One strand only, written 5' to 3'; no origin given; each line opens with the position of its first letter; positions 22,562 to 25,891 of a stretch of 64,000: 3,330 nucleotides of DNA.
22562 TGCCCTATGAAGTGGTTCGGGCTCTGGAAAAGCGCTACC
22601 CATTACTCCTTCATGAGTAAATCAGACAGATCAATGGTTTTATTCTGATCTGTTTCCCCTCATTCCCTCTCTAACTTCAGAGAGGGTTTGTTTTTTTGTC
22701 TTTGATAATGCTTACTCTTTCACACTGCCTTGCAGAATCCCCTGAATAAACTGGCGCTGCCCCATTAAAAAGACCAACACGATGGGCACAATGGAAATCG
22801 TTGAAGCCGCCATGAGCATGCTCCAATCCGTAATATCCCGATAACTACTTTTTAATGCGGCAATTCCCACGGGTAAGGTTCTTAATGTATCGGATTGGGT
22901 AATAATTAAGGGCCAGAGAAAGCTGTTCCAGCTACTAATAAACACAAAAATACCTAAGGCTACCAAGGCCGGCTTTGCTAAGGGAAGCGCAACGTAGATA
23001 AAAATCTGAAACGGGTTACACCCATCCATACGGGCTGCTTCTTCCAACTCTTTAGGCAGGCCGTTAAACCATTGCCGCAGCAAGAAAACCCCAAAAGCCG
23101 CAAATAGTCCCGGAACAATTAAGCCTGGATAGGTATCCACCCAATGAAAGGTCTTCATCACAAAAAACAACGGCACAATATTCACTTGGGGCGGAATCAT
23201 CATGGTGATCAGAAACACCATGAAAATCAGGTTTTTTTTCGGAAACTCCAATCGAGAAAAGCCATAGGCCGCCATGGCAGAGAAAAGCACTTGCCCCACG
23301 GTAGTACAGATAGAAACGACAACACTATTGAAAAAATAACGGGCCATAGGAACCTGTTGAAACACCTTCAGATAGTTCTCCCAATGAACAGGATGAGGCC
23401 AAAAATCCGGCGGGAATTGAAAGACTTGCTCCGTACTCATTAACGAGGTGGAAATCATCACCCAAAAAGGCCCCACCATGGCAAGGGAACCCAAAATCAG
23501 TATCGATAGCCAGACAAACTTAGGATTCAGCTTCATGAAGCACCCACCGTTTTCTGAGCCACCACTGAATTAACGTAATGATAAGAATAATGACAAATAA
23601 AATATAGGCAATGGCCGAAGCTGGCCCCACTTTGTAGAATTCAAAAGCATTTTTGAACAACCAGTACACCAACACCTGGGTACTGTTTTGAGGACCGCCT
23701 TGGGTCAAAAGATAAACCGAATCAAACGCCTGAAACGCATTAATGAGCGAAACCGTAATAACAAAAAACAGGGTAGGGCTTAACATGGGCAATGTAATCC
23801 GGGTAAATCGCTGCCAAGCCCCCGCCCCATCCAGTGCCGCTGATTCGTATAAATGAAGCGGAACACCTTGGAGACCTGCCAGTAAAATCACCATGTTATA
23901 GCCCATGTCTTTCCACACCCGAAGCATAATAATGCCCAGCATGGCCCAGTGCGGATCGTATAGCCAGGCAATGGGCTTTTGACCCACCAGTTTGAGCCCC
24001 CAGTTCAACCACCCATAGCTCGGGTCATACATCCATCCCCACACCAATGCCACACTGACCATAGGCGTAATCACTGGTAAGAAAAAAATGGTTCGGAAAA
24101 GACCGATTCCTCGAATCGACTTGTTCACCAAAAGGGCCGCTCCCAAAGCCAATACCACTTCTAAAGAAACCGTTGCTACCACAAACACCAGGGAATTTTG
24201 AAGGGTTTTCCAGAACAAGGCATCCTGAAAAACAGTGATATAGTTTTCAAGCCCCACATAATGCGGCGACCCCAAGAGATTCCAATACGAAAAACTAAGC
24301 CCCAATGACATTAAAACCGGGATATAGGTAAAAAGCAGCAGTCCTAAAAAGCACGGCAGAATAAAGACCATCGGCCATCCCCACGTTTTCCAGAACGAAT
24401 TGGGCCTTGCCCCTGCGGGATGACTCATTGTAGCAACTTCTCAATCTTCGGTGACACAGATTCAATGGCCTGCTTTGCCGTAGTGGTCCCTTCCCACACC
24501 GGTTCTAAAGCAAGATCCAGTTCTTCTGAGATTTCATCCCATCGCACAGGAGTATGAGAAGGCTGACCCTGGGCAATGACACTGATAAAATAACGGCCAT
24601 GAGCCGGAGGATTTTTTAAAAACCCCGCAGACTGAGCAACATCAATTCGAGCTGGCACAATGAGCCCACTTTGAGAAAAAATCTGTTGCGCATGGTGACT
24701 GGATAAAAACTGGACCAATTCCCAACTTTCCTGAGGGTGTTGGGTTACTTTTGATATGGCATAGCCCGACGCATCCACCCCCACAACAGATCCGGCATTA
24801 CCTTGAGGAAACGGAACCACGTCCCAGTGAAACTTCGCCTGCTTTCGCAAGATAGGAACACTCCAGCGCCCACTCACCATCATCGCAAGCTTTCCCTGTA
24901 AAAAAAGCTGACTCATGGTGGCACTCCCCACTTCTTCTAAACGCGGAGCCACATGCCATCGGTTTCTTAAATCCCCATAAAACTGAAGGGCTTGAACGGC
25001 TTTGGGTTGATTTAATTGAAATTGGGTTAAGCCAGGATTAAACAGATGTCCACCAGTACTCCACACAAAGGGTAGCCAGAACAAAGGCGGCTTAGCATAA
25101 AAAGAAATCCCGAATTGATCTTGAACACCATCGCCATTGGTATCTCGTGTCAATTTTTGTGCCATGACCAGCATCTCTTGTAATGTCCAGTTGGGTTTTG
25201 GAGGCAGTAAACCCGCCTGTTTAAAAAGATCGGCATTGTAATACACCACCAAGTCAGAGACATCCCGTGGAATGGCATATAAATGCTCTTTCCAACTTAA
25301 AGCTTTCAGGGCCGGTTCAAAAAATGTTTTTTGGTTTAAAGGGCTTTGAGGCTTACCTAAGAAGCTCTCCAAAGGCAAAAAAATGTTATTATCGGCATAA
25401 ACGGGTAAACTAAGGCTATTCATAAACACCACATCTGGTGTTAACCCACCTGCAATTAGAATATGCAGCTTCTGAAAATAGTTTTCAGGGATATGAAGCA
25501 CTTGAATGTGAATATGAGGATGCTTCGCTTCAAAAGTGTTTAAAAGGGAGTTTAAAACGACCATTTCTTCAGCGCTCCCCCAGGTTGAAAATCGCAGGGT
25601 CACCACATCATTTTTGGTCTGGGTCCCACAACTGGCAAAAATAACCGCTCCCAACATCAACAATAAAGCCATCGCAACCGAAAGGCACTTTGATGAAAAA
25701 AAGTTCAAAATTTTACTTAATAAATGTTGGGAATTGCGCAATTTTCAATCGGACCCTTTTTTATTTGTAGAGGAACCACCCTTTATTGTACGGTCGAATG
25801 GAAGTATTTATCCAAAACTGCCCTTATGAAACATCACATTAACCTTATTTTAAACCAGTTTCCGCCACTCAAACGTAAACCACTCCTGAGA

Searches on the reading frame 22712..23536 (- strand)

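Call 16: search_protein_families(library=pfam, proteins=[window:22712-23536:-])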
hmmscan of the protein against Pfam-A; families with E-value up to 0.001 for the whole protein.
window:22712-23536:- (274 aa): 1 family
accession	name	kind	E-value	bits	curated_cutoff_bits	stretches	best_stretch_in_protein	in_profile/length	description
PF00528.27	BPD_transp_1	-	1.1e-20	74.6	26.4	1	83-263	2-178/184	Binding-protein-dependent transport system inner membrane component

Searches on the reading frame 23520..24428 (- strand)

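Call 16: search_protein_families(library=pfam, proteins=[window:23520-24428:-])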
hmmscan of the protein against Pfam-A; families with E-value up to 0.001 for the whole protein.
window:23520-24428:- (302 aa): 1 family
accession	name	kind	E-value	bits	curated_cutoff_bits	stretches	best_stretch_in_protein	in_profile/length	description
PF00528.27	BPD_transp_1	-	1.4e-19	71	26.4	1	91-294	2-181/184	Binding-protein-dependent transport system inner membrane component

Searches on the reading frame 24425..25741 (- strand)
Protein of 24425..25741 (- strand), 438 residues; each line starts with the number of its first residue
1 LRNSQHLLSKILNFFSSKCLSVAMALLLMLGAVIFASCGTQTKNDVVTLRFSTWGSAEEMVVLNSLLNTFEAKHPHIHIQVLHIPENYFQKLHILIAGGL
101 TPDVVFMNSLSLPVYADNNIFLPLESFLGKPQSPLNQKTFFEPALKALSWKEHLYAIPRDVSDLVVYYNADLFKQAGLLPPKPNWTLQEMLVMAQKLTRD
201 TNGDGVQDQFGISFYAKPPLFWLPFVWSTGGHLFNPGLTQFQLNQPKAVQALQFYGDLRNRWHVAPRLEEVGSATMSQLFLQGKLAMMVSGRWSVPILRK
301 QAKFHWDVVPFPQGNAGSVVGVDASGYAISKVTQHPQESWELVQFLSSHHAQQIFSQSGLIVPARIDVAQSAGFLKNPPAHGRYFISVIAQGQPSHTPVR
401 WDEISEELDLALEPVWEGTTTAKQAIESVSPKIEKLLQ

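Call 16: search_protein_families(library=pfam, proteins=[window:24425-25741:-])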
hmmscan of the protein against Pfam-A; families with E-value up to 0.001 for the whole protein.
window:24425-25741:- (438 aa): 2 families
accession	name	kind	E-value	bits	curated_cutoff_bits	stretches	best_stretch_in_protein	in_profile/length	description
PF01547.30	SBP_bac_1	-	1.1e-35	124.5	26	1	60-352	7-306/307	Bacterial extracellular solute-binding protein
PF13416.11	SBP_bac_8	-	1.7e-31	110.5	27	1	67-378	3-275/279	Bacterial extracellular solute-binding protein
